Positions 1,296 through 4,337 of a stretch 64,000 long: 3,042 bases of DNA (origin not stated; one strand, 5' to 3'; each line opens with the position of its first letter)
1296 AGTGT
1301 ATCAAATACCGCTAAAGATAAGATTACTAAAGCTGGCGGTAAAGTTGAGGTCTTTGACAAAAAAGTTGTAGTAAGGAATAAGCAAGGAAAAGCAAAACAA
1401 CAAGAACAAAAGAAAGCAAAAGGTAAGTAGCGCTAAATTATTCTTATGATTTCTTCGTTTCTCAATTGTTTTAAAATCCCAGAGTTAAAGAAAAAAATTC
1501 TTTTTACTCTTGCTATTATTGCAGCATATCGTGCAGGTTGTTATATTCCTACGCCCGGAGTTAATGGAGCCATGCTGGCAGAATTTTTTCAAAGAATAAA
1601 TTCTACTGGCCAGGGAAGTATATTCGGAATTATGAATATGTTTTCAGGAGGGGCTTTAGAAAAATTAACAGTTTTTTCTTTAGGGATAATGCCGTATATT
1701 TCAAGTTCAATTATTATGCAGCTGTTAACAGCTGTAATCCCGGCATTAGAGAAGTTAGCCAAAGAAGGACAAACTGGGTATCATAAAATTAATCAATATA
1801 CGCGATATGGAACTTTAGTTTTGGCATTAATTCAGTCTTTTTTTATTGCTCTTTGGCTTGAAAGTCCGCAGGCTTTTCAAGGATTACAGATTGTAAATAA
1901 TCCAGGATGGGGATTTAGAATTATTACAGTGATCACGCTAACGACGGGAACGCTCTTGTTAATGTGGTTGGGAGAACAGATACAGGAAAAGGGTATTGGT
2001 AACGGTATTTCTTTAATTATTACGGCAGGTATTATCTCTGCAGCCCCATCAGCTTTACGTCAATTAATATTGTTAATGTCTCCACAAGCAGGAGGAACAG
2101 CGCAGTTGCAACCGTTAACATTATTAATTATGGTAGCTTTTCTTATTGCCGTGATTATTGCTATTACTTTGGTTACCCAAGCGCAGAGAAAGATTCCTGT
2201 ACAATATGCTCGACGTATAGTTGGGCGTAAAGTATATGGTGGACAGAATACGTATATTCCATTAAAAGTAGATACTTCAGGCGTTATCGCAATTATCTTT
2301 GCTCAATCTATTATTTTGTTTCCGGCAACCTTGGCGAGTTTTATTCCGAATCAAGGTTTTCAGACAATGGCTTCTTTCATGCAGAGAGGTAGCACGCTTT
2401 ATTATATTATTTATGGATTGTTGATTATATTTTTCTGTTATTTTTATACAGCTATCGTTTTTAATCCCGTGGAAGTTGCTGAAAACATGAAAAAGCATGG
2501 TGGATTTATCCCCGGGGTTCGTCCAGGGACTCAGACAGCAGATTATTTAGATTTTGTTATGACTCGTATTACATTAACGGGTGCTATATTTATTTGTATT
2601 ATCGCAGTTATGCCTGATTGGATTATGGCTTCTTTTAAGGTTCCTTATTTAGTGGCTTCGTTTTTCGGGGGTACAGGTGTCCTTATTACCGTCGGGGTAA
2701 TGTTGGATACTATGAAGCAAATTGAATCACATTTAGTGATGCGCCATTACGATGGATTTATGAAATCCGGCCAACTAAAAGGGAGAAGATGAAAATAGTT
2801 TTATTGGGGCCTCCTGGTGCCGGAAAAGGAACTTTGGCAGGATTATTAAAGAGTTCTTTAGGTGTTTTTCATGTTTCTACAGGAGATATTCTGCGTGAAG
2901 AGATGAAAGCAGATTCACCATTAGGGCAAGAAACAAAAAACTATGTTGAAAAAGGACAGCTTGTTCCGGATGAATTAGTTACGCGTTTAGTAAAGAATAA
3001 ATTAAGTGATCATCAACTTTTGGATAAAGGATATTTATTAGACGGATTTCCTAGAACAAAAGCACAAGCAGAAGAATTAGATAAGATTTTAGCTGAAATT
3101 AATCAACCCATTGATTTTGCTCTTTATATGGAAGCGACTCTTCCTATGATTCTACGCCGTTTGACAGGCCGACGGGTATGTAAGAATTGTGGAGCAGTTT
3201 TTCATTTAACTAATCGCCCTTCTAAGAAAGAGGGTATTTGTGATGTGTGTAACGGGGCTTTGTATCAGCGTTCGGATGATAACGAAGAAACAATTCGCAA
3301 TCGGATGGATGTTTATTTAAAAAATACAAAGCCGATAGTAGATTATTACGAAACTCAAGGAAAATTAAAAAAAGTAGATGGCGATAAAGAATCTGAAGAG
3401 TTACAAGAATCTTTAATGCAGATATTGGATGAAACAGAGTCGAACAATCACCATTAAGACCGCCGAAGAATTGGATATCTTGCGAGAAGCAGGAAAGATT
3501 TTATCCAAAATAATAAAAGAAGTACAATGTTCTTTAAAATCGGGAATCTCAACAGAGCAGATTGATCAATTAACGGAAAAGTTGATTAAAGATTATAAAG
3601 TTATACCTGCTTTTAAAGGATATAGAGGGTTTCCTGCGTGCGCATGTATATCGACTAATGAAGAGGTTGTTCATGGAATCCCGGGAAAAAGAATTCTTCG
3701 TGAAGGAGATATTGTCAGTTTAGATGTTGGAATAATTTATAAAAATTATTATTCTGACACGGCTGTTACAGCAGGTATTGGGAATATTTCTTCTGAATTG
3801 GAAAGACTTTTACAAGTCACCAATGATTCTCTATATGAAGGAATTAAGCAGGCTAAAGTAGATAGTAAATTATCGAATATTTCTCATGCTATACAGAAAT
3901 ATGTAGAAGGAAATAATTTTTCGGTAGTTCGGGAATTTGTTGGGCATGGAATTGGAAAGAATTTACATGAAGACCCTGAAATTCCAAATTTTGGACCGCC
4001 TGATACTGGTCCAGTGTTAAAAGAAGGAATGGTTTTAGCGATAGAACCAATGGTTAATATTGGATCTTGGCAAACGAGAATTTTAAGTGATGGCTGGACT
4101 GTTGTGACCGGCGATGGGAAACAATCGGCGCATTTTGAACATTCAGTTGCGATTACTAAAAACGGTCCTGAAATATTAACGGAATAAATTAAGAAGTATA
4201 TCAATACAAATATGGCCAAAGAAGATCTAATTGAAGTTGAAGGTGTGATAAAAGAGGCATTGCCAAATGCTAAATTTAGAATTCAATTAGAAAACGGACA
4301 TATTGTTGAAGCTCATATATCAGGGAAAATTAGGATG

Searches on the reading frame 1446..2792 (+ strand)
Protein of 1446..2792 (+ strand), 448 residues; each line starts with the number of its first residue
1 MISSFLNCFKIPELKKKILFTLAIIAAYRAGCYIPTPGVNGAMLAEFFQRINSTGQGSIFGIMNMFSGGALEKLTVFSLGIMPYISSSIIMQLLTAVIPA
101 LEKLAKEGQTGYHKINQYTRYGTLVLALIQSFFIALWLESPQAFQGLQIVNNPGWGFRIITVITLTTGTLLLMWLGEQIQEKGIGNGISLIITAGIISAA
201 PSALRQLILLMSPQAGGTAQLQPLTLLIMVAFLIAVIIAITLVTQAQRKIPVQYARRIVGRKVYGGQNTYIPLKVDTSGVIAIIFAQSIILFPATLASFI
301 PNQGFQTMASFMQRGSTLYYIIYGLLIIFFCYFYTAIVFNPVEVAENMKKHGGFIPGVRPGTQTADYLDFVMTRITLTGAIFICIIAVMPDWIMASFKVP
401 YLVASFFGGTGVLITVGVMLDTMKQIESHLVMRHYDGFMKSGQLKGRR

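Call 80: search_protein_families(library=ncbifam, proteins=[window:1446-2792:+], max_evalue=1e-10)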
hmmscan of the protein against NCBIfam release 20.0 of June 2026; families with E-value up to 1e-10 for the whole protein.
window:1446-2792:+ (448 aa): 3 families
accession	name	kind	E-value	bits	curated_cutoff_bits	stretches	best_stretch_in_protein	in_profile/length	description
TIGR00967.1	3a0501s007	equivalog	4.7e-117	391.4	253.6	1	15-434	1-413/414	preprotein translocase subunit SecY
NF009082.0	PRK12417.1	equivalog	1.4e-49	168.9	353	1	9-439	7-402/406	accessory Sec system protein translocase subunit SecY2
TIGR02920.1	acc_sec_Y2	equivalog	1.1e-47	162.7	249.6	1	15-438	3-394/395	accessory Sec system protein translocase subunit SecY2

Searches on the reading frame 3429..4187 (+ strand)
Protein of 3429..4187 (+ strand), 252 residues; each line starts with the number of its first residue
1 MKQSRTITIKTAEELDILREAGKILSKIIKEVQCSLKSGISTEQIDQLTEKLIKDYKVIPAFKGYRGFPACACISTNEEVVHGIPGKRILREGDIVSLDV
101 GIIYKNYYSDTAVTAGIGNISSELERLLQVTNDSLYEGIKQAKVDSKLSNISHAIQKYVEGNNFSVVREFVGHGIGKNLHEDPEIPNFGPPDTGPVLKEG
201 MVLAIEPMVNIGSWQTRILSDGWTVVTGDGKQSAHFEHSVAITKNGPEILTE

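Call 80: search_protein_families(library=ncbifam, proteins=[window:3429-4187:+], max_evalue=1e-10)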
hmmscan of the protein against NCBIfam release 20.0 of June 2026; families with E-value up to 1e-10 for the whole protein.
window:3429-4187:+ (252 aa): 7 families
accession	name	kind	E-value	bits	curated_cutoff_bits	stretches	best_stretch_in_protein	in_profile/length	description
TIGR00500.1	met_pdase_I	equivalog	1.1e-94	316.5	171.35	1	7-252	1-246/247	type I methionyl aminopeptidase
NF009533.0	PRK12897.1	equivalog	3.2e-71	239.6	488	1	7-251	2-246/248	type I methionyl aminopeptidase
NF008970.0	PRK12318.1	equivalog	6.6e-55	186.4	267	1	5-251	39-287/291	methionyl aminopeptidase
NF005583.0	PRK07281.1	equivalog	1.4e-53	182.1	445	1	105-251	131-278/286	methionyl aminopeptidase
TIGR00501.1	met_pdase_II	equivalog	4.5e-25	88.8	222.65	1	13-212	6-194/295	type II methionyl aminopeptidase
NF040821.1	dipep_PepQ_Arch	equivalog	1.3e-16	60.6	630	1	8-230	121-334/346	Xaa-Pro dipeptidase PepQ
NF007310.0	PRK09795.1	equivalog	3.7e-13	49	393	1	8-213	126-328/361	aminopeptidase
